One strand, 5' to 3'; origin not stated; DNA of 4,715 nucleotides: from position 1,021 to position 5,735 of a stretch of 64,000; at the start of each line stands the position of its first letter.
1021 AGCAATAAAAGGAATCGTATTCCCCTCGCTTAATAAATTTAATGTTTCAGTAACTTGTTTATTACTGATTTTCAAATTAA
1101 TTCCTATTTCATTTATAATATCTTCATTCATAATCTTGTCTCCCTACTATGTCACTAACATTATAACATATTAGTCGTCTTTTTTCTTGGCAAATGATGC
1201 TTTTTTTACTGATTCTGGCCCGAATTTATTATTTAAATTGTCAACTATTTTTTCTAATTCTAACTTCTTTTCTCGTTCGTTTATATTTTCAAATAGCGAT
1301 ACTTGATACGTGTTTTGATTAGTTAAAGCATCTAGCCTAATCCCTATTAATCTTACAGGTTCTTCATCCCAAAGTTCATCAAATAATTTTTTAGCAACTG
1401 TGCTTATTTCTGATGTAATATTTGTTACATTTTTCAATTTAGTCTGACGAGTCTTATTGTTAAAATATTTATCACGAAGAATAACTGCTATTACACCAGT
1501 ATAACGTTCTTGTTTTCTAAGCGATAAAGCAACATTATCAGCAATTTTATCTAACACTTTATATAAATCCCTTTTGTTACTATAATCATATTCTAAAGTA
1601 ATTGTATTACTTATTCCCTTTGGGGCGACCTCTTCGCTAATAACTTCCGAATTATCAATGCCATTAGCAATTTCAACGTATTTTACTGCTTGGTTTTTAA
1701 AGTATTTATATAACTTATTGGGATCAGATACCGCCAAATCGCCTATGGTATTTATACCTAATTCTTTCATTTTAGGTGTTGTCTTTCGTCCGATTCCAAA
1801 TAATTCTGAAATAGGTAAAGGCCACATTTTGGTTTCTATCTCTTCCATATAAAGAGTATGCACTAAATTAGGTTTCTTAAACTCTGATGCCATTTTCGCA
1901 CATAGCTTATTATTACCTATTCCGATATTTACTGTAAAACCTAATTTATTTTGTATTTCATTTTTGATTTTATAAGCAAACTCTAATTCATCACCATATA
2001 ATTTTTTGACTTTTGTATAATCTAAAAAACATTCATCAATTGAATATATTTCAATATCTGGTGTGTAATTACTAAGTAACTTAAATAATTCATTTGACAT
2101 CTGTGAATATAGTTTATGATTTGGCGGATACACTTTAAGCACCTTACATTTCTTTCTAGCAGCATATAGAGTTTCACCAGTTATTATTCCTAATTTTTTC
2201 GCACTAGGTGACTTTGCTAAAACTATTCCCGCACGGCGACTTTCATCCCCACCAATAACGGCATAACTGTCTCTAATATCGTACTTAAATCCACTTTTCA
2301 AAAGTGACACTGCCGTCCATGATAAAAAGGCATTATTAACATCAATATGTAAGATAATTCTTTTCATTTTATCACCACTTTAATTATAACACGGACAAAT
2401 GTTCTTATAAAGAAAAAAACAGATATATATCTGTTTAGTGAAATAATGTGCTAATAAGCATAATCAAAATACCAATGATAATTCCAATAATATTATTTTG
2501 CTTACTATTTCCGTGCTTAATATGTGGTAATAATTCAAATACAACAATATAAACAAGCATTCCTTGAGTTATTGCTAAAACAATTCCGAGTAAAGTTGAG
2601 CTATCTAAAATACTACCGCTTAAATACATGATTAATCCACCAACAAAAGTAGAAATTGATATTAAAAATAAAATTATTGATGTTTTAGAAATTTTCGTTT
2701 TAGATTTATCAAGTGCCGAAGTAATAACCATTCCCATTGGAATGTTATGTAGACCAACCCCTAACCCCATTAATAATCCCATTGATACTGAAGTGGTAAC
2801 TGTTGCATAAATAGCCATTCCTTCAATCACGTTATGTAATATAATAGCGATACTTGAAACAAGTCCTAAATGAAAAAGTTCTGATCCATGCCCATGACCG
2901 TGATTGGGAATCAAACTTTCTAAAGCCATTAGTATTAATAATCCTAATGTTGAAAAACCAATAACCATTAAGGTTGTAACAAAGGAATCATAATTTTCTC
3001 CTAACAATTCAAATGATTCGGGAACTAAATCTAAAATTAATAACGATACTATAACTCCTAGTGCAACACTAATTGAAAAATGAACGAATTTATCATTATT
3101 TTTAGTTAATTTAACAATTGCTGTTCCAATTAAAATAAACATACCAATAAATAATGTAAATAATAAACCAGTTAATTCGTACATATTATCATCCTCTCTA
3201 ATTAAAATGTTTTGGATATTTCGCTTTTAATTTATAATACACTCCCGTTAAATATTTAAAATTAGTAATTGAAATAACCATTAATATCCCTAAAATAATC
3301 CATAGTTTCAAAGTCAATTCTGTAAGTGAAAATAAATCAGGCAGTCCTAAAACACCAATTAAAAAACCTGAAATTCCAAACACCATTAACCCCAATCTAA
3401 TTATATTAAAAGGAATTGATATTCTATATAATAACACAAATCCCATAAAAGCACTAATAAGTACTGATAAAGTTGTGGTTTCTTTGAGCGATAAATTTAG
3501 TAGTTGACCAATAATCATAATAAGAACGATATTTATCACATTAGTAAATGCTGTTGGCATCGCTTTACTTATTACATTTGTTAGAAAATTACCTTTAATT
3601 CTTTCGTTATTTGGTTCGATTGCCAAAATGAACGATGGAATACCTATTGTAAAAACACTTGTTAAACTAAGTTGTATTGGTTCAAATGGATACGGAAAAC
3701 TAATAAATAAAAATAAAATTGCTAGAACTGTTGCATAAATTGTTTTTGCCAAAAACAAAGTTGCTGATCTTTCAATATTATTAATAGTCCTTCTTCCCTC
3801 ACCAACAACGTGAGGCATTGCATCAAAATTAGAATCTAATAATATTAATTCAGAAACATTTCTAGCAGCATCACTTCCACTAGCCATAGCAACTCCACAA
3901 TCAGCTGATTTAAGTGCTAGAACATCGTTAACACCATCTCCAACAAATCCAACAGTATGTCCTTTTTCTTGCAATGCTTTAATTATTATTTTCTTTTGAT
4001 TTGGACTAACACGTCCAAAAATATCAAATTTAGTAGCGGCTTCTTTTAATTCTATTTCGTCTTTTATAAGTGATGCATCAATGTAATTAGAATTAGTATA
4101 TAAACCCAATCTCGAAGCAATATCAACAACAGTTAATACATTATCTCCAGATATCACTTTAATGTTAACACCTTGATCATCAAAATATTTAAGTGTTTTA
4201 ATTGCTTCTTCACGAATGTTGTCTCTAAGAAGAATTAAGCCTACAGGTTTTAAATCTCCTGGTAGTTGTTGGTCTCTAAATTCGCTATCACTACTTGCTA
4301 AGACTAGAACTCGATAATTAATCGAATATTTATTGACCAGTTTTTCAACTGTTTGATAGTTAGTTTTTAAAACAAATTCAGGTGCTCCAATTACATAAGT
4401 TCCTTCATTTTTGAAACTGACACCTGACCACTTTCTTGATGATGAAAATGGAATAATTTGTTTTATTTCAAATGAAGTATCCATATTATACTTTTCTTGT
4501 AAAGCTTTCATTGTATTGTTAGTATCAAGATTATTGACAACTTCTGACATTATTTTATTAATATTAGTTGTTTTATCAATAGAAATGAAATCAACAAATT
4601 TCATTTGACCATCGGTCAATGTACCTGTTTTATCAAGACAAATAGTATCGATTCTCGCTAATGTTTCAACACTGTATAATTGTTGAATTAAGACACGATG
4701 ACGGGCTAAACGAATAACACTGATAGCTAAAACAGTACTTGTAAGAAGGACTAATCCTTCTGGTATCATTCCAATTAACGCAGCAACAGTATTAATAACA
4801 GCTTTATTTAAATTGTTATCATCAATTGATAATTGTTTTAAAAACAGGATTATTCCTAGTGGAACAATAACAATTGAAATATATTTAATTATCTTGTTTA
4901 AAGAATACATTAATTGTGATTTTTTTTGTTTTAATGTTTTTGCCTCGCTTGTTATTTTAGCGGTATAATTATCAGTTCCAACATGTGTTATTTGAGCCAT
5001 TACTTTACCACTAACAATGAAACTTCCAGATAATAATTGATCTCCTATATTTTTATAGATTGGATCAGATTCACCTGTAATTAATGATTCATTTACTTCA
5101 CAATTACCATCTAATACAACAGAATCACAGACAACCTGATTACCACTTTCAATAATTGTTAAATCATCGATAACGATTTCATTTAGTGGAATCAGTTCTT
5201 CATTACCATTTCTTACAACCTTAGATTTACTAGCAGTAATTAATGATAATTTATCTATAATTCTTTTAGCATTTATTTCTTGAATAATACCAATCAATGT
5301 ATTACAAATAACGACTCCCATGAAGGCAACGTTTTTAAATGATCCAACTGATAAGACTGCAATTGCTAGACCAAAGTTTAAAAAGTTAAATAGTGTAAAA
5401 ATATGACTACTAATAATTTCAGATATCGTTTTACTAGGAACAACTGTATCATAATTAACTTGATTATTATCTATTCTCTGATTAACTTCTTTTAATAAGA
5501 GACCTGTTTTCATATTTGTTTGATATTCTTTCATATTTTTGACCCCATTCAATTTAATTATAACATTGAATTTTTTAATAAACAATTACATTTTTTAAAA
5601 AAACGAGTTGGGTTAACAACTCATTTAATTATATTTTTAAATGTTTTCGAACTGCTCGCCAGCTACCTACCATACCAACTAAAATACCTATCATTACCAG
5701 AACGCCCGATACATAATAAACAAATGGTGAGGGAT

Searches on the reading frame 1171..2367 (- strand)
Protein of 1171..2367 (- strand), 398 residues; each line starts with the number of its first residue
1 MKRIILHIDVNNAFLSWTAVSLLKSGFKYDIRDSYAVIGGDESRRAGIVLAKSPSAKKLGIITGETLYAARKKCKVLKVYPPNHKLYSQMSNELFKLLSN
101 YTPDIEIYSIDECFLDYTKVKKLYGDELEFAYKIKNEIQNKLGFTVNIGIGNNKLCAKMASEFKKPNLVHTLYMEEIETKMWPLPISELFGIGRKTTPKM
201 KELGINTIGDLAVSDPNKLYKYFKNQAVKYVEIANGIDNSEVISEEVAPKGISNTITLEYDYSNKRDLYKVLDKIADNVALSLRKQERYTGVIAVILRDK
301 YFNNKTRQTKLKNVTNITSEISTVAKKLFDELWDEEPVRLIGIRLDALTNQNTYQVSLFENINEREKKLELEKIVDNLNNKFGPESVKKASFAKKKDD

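Call 48: search_protein_families(library=pfam, proteins=[window:1171-2367:-], max_evalue=0.001)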
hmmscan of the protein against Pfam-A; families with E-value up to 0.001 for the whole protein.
window:1171-2367:- (398 aa): 5 families
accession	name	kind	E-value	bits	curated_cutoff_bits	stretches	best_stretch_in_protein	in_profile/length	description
PF00817.25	IMS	-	1.6e-35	122.6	23.2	1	30-162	17-148/148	impB/mucB/samB family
PF11799.13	IMS_C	-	5.6e-24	85.1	20.7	1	249-358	1-109/109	impB/mucB/samB family C-terminal domain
PF11798.14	IMS_HHH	-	2e-08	34.4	24.4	1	175-205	2-32/32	IMS family HHH motif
PF21999.2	IMS_HHH_1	-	0.00012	22.9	27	0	189-223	3-37/53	DNA polymerase-iota, thumb domain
PF11731.14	Cdd1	-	0.00076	20.1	25.5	0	188-227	10-49/86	Pathogenicity locus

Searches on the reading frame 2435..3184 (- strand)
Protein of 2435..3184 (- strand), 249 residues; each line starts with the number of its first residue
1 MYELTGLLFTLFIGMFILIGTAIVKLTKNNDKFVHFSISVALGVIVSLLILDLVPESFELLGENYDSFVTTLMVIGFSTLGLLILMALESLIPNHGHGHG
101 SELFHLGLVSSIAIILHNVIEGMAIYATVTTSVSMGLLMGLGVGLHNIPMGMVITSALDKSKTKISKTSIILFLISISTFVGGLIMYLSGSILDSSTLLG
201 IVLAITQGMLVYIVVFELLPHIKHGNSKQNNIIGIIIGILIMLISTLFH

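Call 48: search_protein_families(library=pfam, proteins=[window:2435-3184:-], max_evalue=0.001)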
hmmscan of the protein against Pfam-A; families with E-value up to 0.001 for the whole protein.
window:2435-3184:- (249 aa): 1 family
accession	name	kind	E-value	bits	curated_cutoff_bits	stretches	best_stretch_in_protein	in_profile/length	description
PF02535.28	Zip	-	3.4e-22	79.5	35.1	2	99-244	170-321/323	ZIP Zinc transporter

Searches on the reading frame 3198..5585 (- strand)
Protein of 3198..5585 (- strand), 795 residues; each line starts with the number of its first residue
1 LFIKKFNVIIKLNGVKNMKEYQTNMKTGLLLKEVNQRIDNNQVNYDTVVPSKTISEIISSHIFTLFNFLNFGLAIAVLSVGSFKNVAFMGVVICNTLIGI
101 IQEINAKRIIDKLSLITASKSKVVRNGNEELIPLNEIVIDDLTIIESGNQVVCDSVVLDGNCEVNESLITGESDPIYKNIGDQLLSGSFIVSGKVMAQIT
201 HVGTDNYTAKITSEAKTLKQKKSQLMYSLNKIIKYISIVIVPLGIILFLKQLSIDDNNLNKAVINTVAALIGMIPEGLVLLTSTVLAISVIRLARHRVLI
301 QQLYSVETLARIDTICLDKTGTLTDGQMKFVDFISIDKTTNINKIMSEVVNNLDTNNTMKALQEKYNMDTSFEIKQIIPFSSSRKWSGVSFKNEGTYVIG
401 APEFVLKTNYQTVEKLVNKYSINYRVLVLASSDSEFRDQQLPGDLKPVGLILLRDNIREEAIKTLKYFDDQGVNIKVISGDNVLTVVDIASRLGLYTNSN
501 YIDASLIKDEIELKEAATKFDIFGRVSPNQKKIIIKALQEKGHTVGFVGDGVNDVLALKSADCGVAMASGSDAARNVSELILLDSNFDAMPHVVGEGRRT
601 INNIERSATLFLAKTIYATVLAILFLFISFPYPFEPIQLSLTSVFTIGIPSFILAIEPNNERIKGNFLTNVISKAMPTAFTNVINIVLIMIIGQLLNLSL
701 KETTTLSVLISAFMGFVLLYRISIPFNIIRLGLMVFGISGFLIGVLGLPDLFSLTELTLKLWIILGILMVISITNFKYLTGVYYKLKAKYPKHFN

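Call 48: search_protein_families(library=pfam, proteins=[window:3198-5585:-], max_evalue=0.001)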
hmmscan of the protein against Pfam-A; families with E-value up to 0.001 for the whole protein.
window:3198-5585:- (795 aa): 3 families
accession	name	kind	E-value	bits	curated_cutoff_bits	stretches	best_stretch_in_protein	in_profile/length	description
PF00122.25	E1-E2_ATPase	-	7.3e-46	156.4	28.1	1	117-296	3-181/181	E1-E2 ATPase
PF00702.32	Hydrolase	-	4.9e-21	76.4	26.4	1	312-562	1-191/191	haloacid dehalogenase-like hydrolase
PF08282.18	Hydrolase_3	-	0.00011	22.5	20.9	1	535-591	196-252/255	haloacid dehalogenase-like hydrolase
